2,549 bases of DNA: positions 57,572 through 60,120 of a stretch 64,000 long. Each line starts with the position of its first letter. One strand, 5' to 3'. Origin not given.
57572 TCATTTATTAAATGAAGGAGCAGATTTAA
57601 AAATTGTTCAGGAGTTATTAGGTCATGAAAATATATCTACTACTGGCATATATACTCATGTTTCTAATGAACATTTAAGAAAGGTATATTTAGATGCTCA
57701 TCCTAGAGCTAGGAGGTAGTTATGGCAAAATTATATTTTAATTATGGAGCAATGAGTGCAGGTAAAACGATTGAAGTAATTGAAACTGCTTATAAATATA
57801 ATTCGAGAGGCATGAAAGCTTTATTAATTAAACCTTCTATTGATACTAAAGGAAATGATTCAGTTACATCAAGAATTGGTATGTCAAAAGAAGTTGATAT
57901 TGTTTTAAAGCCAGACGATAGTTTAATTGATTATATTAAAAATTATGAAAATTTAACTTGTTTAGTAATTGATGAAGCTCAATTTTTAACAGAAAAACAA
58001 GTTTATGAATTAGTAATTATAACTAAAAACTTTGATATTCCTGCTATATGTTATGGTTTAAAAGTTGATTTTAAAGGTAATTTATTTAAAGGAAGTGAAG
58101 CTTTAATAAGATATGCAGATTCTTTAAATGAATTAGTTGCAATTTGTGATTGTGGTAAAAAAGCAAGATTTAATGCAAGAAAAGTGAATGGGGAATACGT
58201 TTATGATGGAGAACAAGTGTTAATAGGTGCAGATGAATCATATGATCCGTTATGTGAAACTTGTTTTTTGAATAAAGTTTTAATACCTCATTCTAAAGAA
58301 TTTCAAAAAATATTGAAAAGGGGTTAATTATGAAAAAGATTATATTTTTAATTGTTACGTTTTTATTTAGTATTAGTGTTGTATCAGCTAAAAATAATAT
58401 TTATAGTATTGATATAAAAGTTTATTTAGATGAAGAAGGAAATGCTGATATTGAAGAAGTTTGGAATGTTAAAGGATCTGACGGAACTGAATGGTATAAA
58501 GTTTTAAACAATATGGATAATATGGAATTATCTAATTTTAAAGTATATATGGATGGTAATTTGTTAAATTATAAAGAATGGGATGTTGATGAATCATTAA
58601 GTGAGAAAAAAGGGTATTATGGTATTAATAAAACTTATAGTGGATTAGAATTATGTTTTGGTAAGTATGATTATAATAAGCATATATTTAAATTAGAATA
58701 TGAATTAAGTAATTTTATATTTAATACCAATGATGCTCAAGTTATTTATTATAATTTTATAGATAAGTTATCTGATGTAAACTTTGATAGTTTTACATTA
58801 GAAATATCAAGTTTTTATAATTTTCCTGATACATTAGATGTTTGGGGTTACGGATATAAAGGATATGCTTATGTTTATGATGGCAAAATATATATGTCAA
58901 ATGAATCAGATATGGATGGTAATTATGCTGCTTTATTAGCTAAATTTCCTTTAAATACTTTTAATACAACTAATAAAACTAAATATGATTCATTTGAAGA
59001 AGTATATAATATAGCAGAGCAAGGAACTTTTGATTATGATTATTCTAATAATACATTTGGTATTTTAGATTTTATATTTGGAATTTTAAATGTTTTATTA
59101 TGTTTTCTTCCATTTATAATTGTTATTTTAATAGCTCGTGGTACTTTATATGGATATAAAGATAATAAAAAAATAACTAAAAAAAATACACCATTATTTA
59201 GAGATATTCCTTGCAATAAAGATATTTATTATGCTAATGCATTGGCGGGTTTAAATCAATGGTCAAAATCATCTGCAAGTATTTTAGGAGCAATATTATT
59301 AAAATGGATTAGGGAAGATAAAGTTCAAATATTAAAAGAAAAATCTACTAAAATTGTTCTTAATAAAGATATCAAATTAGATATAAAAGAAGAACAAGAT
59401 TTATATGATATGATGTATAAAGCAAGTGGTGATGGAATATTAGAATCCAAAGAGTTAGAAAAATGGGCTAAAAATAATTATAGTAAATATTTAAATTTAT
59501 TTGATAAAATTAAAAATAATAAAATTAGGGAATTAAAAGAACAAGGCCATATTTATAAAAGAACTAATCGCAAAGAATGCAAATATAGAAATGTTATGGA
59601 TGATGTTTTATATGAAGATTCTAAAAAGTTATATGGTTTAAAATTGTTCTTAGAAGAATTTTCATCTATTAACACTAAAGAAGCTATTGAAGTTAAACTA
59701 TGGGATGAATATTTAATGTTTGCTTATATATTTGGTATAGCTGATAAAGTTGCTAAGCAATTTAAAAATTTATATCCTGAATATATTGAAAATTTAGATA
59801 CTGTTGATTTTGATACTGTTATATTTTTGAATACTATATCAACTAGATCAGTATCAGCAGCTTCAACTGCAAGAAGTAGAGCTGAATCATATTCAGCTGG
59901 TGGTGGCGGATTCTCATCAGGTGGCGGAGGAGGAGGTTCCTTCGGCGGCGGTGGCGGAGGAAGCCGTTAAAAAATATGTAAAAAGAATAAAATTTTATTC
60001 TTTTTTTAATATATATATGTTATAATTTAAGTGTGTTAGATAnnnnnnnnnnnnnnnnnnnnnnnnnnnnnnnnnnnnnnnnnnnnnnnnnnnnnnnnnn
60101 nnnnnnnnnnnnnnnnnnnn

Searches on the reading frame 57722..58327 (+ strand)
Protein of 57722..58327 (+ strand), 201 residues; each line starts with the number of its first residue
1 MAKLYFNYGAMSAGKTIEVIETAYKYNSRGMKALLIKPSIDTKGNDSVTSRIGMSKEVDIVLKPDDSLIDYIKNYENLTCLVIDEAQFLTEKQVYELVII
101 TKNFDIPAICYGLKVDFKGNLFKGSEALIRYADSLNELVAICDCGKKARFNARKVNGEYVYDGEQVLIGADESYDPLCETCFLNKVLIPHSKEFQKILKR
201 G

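Call 96: search_protein_families(library=pfam, proteins=[window:57722-58327:+], max_evalue=0.00001)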
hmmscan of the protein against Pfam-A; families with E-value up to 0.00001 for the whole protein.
window:57722-58327:+ (201 aa): 1 family
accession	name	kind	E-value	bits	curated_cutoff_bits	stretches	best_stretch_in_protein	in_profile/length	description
PF00265.24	TK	-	4.9e-41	140.9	20.6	1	3-182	2-176/176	Thymidine kinase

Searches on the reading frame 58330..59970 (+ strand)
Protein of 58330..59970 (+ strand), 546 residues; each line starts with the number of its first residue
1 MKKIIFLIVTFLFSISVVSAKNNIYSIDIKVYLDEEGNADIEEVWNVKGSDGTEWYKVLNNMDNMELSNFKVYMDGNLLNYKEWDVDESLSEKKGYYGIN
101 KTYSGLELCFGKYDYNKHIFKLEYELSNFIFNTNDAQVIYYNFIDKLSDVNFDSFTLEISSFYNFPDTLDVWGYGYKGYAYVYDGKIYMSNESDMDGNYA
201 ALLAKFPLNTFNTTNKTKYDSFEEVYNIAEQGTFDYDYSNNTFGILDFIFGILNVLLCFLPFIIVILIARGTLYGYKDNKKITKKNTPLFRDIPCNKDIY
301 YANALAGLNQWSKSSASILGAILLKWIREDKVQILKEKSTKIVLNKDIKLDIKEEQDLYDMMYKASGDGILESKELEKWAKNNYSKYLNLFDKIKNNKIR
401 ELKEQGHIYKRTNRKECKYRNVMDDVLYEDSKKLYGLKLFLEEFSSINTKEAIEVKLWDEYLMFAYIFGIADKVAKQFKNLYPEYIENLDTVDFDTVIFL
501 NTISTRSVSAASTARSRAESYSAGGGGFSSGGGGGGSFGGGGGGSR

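Call 96: search_protein_families(library=pfam, proteins=[window:58330-59970:+], max_evalue=0.00001)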
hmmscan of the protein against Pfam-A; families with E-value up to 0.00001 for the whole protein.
window:58330-59970:+ (546 aa): 2 families
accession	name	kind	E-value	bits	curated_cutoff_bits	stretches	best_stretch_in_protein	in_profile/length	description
PF20990.2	DUF2207_C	-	1.4e-13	51.6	33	1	432-478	201-247/247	Predicted membrane protein (DUF2207) C-terminal domain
PF09972.14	DUF2207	-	9.7e-06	26.3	24.4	0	24-178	2-142/172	Predicted membrane protein (DUF2207) N-terminal domain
